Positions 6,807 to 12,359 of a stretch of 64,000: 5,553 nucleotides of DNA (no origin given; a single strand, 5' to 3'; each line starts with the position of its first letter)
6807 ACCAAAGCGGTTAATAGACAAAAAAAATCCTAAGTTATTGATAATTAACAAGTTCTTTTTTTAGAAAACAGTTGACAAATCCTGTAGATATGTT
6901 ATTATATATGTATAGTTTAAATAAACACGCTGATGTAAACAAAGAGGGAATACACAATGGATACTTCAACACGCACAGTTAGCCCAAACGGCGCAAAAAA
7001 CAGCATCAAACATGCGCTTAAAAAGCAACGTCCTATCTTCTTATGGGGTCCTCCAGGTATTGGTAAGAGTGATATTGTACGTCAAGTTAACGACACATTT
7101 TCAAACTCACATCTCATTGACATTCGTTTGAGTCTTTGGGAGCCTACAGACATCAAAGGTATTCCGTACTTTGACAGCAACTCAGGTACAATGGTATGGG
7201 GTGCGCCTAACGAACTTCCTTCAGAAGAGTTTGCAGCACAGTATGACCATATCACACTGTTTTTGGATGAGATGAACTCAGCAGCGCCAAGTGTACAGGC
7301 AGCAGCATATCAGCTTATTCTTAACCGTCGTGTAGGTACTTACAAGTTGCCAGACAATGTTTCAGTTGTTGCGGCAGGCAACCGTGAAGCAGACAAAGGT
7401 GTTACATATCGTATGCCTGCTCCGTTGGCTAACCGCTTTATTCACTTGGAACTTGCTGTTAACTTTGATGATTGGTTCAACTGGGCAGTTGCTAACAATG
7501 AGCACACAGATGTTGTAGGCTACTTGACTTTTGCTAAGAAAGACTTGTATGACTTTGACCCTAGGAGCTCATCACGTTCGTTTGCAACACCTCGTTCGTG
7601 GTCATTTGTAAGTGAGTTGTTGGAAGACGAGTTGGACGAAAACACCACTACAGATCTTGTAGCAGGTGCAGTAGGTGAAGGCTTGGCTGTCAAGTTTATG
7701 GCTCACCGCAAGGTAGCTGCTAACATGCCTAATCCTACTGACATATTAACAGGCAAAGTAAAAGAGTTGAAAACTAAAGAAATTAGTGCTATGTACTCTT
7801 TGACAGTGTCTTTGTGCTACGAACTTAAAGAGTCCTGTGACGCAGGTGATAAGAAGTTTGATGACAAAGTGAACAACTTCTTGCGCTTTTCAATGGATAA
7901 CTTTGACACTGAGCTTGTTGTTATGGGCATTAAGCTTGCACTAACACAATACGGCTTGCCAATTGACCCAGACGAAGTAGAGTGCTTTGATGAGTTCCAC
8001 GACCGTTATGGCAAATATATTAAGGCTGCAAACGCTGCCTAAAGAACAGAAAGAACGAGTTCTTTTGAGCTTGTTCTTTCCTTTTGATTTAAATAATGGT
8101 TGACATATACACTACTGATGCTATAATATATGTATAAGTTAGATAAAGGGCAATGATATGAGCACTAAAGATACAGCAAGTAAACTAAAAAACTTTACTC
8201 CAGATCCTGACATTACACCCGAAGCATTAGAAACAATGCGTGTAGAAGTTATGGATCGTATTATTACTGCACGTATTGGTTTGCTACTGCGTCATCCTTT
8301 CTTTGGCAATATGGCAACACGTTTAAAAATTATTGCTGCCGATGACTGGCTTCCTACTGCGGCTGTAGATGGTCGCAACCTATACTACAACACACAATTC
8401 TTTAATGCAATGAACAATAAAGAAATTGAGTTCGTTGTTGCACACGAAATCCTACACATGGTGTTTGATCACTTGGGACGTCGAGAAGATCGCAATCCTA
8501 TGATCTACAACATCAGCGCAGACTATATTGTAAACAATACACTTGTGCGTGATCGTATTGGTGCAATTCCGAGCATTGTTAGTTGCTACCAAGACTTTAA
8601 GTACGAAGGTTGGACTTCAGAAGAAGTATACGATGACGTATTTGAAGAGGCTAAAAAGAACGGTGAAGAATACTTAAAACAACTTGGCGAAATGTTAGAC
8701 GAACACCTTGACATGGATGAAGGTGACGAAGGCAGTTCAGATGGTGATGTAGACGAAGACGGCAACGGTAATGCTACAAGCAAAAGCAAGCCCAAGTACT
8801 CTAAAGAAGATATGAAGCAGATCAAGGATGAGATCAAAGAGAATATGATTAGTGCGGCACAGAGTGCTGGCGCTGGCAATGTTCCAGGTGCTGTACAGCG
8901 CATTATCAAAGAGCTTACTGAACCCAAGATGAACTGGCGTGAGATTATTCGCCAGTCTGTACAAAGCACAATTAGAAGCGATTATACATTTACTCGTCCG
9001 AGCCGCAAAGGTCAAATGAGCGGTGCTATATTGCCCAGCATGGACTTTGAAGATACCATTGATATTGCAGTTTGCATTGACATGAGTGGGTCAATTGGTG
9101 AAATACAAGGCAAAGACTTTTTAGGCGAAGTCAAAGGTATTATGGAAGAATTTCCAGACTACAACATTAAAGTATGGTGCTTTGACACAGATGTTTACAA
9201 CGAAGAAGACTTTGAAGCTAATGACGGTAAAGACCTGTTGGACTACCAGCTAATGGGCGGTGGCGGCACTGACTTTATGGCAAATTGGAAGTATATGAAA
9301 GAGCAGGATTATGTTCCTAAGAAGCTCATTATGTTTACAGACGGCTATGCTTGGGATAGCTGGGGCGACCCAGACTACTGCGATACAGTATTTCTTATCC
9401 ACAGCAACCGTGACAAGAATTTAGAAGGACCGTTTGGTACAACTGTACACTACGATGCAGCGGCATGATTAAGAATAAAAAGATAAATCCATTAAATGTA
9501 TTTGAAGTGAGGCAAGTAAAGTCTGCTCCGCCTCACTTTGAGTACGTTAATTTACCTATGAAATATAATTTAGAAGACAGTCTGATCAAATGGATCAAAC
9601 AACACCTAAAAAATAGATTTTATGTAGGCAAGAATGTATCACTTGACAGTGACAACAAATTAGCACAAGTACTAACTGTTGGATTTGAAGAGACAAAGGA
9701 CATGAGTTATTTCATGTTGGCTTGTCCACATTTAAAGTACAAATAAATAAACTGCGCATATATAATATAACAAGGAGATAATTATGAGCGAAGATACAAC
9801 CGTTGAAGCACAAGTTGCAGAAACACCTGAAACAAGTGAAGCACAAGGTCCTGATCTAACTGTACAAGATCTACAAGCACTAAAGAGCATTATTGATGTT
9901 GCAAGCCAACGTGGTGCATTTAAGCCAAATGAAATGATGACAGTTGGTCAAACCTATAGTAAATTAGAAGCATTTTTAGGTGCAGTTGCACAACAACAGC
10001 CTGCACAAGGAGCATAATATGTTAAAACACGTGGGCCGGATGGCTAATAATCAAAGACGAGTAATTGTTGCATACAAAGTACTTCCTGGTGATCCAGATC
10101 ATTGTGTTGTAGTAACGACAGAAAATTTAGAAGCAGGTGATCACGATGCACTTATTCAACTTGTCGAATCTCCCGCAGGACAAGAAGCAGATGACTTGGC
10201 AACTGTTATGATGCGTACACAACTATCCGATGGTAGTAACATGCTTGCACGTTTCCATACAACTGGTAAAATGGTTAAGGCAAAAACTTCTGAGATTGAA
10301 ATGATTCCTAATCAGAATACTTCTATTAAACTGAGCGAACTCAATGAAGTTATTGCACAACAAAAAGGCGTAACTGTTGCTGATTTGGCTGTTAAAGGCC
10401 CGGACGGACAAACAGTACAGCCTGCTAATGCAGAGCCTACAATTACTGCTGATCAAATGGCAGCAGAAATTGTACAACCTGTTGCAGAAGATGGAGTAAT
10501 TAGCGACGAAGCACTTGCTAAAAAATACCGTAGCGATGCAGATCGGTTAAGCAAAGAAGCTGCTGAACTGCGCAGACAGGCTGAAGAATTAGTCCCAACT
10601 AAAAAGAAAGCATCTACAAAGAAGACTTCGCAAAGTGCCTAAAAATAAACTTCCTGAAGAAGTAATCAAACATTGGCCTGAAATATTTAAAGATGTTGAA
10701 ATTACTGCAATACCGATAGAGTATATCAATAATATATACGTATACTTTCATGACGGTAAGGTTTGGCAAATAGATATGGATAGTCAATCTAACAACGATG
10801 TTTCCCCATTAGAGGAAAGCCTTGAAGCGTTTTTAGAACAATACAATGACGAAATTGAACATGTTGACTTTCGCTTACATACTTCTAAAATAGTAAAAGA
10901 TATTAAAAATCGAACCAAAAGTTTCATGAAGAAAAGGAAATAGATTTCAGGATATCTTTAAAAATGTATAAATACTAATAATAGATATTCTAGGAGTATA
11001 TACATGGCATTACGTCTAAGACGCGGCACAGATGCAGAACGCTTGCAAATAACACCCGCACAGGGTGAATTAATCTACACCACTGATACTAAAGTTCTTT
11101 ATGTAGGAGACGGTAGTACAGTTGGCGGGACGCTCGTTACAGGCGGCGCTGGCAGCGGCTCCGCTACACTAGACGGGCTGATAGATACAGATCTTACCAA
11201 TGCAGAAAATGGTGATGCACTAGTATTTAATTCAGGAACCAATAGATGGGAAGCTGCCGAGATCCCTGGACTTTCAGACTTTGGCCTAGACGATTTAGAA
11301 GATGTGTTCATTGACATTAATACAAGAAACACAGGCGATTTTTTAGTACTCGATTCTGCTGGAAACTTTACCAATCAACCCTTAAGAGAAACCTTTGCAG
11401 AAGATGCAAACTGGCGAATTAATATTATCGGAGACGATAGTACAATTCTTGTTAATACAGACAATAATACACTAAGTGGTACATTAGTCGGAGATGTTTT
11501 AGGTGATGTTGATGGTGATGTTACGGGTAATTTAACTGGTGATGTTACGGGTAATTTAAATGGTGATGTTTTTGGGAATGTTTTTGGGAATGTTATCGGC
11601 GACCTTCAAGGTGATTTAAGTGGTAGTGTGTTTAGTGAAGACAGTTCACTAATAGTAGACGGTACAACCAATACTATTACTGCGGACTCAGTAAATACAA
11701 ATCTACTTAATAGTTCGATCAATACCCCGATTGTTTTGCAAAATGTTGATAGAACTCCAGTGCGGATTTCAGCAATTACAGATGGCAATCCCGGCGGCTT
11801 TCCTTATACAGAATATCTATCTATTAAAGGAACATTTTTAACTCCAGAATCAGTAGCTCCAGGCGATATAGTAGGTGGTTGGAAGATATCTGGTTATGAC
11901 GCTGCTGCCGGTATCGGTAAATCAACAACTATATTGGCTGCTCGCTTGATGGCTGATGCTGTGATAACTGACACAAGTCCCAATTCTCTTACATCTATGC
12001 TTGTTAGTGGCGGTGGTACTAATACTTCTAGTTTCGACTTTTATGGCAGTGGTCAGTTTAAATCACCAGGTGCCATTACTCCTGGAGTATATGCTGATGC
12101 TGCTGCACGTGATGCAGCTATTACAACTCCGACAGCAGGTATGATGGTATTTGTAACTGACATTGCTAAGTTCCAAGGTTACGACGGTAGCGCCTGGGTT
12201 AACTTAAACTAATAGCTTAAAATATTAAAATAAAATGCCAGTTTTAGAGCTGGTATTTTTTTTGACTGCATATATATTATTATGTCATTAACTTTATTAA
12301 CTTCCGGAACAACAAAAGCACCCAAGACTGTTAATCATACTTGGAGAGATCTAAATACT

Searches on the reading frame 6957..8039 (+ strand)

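Call 12: search_protein_families(library=pfam, proteins=[window:6957-8039:+], max_evalue=0.001)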
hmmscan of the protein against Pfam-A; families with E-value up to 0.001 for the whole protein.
window:6957-8039:+ (361 aa): 4 families
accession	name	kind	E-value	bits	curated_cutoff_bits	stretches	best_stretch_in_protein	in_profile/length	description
PF07726.17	AAA_3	-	1e-05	25.9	27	1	28-162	3-130/131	ATPase family associated with various cellular activities (AAA)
PF07728.20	AAA_5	-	1.2e-05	25.8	22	1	27-148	2-126/139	AAA domain (dynein-related subfamily)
PF00004.35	AAA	-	2e-05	25.5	21.2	1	27-145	1-111/131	ATPase family associated with various cellular activities (AAA)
PF00158.32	Sigma54_activat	-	0.00087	19.4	20.2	0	13-149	11-149/168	Sigma-54 interaction domain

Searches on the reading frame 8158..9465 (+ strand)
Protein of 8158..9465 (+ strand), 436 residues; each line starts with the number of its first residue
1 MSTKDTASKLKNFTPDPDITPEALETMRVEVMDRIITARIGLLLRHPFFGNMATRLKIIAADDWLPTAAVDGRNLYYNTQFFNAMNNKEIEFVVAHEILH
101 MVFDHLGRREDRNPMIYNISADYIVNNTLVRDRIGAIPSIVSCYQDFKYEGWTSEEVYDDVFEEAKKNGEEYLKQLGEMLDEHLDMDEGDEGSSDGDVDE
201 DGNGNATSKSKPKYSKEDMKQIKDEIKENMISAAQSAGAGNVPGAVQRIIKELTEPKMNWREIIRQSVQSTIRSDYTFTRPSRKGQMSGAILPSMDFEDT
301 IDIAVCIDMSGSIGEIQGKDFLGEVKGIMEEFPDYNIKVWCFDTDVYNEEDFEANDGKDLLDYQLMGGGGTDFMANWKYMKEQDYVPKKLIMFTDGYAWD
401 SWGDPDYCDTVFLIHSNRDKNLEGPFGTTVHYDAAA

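Call 12: search_protein_families(library=pfam, proteins=[window:8158-9465:+], max_evalue=0.001)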
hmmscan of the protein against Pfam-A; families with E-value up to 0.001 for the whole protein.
window:8158-9465:+ (436 aa): 2 families
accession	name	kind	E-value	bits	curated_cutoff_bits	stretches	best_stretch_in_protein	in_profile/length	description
PF13203.12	DUF2201_N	-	1.8e-42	146.3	23.2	1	37-295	8-270/271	Putative metallopeptidase domain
PF09967.15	DUF2201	-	1e-14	55.1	26.4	1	303-430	1-120/123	VWA-like domain (DUF2201)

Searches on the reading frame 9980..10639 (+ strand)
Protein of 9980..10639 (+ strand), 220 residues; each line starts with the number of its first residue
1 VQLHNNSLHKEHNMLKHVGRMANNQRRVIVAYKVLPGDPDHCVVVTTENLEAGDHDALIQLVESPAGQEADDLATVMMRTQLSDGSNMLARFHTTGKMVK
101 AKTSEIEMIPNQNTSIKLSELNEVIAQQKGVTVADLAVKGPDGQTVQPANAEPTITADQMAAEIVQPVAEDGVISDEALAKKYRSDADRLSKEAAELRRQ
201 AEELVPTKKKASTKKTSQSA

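Call 31: search_protein_families(library=pfam, proteins=[window:9980-10639:+], max_evalue=1)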
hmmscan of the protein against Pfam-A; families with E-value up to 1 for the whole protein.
window:9980-10639:+ (220 aa): 1 family
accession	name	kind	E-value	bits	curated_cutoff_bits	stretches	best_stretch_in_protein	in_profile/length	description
PF01709.26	Transcrip_reg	-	0.1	12.7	27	1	57-120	71-136/160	TACO1/YebC second and third domain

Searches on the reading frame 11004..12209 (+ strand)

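Call 12: search_protein_families(library=pfam, proteins=[window:11004-12209:+], max_evalue=0.001)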
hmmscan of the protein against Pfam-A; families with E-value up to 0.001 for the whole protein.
window:11004-12209:+ (402 aa): 1 family
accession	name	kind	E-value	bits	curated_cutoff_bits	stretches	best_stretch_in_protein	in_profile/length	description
PF18454.7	Mtd_N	-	7.8e-12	45.4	26.3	1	4-39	2-37/37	Major tropism determinant N-terminal domain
